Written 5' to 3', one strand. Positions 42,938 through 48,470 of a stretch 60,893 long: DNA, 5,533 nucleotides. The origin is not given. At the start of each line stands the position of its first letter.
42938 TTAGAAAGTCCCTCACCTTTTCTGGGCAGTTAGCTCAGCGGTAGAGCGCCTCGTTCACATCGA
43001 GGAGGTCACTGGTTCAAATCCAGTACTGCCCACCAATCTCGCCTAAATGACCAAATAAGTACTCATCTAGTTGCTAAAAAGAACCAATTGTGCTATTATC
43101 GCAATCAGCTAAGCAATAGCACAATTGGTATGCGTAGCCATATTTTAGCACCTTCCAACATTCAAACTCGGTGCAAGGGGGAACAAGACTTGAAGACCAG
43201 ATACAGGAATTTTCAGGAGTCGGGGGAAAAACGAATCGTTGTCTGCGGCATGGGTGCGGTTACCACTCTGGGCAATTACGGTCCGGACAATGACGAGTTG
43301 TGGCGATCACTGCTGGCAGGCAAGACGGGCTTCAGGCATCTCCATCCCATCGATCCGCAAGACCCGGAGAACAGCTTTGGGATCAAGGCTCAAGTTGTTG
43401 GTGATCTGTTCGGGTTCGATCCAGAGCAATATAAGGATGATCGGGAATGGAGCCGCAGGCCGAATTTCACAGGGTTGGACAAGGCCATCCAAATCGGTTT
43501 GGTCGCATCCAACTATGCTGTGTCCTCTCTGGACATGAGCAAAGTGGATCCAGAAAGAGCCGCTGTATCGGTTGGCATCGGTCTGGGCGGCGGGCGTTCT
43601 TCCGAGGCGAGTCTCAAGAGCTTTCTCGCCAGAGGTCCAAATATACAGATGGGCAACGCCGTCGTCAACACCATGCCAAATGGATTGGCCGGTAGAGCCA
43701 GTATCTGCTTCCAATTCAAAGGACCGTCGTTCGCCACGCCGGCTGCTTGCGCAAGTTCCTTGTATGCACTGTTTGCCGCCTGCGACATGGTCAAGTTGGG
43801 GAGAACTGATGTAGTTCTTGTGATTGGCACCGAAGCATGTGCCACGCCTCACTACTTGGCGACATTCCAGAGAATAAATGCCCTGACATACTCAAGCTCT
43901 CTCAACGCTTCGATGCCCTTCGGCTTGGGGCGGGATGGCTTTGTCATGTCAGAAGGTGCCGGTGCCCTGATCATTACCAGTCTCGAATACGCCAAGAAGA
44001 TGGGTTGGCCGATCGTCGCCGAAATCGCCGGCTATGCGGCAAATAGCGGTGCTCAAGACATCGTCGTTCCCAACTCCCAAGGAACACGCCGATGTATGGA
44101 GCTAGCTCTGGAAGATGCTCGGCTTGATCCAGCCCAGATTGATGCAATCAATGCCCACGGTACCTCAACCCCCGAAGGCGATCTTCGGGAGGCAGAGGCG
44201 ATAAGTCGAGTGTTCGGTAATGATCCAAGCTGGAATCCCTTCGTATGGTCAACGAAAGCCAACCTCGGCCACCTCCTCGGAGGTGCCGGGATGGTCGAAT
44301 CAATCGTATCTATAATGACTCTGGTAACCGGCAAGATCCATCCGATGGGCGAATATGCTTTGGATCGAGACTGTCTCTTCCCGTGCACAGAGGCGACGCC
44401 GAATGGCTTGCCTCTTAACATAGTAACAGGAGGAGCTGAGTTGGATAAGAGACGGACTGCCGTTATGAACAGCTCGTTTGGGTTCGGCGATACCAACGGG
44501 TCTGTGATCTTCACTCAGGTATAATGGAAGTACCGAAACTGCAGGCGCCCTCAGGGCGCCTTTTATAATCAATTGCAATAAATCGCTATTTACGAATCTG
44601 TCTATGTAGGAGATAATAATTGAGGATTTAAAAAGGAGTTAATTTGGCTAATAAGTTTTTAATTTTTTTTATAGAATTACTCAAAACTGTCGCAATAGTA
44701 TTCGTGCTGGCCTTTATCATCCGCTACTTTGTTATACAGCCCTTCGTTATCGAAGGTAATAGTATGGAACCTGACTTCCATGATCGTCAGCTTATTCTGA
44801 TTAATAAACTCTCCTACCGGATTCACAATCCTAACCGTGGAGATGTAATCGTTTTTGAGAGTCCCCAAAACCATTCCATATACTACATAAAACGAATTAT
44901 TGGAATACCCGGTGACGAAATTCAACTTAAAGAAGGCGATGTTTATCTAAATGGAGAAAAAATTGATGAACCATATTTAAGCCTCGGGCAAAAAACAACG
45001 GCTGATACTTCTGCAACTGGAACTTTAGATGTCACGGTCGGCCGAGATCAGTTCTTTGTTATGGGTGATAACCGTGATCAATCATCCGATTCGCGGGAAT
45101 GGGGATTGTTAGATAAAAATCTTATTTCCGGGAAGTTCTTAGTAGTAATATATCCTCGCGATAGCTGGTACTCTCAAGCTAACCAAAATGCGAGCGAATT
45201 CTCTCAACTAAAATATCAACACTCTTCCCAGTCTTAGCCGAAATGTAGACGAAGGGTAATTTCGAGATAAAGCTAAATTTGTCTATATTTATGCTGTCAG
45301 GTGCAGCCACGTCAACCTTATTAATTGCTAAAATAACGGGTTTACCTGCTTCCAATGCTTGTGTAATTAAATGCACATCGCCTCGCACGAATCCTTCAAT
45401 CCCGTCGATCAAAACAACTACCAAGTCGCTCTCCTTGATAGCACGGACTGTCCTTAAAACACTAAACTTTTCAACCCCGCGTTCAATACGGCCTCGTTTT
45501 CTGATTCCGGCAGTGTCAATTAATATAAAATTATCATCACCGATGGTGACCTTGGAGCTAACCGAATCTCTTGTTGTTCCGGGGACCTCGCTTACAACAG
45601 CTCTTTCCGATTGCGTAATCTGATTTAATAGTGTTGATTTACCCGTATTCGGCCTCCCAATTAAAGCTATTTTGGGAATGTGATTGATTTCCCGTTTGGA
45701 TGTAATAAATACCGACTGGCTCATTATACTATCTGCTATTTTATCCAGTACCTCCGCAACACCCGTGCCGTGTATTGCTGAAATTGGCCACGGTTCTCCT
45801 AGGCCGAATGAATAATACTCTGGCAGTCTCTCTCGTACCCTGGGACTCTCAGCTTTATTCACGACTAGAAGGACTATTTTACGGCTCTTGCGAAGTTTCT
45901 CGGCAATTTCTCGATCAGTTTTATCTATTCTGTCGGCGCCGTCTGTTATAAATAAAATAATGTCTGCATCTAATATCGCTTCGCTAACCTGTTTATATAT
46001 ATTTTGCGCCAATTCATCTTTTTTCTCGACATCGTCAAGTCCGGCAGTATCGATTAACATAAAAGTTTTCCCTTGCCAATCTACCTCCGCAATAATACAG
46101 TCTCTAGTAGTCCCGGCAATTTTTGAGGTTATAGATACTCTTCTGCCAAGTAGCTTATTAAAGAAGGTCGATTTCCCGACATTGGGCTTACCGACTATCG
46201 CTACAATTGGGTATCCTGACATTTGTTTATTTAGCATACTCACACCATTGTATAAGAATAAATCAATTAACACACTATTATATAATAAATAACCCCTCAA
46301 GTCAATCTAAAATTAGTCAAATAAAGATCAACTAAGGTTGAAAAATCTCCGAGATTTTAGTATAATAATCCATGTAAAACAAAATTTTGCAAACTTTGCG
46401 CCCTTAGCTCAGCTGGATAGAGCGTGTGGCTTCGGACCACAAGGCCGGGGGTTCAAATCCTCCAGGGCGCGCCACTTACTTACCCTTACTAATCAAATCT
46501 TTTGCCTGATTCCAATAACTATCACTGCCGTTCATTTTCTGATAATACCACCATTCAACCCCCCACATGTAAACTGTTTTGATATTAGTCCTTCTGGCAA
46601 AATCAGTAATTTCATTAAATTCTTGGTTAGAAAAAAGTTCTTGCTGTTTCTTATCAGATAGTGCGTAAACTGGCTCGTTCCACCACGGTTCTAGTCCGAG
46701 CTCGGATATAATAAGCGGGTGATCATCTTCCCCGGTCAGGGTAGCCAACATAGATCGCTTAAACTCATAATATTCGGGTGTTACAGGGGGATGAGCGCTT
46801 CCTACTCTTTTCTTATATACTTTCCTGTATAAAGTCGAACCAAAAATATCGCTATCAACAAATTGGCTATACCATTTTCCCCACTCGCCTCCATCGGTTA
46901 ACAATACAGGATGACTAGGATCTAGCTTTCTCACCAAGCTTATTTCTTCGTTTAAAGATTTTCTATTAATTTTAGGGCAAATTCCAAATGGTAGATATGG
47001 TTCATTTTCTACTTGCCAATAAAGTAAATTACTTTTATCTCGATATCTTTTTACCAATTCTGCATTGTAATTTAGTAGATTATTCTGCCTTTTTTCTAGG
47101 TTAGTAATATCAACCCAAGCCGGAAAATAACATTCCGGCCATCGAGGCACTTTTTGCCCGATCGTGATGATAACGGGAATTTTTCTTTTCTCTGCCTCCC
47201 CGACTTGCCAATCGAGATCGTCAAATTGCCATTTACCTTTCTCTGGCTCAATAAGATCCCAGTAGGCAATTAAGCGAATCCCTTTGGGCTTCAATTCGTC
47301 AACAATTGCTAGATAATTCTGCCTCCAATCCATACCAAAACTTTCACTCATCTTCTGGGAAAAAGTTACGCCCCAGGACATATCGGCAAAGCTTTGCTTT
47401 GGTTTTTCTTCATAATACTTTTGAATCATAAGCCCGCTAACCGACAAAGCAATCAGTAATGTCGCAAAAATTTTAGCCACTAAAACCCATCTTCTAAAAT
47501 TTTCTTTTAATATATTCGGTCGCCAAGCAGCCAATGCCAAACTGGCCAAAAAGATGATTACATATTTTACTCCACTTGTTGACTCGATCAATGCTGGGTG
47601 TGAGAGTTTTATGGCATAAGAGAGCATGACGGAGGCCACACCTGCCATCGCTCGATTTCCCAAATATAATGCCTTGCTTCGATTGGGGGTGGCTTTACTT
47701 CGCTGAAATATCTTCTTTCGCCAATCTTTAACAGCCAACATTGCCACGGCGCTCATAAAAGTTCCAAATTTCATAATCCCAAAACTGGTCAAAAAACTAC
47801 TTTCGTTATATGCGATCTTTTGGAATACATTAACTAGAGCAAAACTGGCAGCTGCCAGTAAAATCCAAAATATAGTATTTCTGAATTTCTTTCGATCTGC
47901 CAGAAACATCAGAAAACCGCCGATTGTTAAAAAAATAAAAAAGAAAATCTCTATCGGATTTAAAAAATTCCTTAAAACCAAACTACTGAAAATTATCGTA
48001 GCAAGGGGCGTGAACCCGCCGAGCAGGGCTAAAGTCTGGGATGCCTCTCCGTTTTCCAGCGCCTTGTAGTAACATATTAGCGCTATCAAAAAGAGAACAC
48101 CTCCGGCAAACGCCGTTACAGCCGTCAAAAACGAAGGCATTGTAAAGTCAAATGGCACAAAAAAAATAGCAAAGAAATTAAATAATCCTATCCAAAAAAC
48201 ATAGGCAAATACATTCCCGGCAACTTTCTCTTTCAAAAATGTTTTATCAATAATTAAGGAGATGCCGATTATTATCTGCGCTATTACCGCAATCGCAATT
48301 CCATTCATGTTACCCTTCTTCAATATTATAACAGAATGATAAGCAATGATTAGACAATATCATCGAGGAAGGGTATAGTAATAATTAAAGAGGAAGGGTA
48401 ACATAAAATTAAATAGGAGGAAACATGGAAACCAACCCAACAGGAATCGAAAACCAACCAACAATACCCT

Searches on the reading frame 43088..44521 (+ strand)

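Call 65: search_protein_families(library=pfam, proteins=[window:43088-44521:+], max_evalue=0.1)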
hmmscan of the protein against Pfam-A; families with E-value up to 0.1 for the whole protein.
window:43088-44521:+ (478 aa): 4 families
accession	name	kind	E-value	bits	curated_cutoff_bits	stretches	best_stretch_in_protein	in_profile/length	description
PF00109.32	ketoacyl-synt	-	6e-41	141.1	20.8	1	48-300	2-250/252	Beta-ketoacyl synthase, N-terminal domain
PF02801.28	Ketoacyl-synt_C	-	6.9e-31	107.2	20.8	1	311-420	2-115/119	Beta-ketoacyl synthase, C-terminal domain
PF08545.16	ACP_syn_III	-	5.8e-06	26.6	24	1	219-252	5-38/80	3-Oxoacyl-[acyl-carrier-protein (ACP)] synthase III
PF00108.29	Thiolase_N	-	0.00018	21.4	26.4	1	217-268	81-132/260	Thiolase, N-terminal domain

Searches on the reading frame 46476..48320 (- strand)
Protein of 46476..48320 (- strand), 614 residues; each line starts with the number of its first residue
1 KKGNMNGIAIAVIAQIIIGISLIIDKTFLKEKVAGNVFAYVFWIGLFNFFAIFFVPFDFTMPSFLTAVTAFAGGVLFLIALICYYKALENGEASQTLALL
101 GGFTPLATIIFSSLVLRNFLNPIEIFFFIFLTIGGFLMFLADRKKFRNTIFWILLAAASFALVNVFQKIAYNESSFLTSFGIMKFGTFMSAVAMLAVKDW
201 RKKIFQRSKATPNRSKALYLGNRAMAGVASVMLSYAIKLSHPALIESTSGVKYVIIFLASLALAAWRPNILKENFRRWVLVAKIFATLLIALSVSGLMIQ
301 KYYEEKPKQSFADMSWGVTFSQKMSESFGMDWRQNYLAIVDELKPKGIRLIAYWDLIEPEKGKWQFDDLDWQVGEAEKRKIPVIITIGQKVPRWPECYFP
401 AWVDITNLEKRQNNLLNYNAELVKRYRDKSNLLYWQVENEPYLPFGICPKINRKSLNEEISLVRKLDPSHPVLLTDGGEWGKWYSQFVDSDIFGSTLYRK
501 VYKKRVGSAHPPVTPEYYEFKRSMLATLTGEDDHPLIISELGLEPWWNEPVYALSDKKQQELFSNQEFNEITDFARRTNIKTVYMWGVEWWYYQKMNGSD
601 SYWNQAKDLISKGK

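Call 65: search_protein_families(library=pfam, proteins=[window:46476-48320:-], max_evalue=0.1)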
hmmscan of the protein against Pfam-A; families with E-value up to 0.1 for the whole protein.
window:46476-48320:- (614 aa): 5 families
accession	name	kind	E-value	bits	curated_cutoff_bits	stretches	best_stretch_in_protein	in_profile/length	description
PF00892.27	EamA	-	1.2e-08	35.7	28.2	2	6-139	2-134/135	EamA-like transporter family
PF02449.21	Glyco_hydro_42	-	0.00022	21.2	21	1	353-441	33-138/376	Beta-galactosidase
PF00331.26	Glyco_hydro_10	-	0.022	14.5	22.1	1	354-442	47-130/311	Glycosyl hydrolase family 10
PF02836.23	Glyco_hydro_2_C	-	0.046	13.3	21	1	404-542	99-211/302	Glycosyl hydrolases family 2, TIM barrel domain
PF20479.3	TMEM128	-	0.063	14.2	23.9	1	148-212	8-74/124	TMEM128 protein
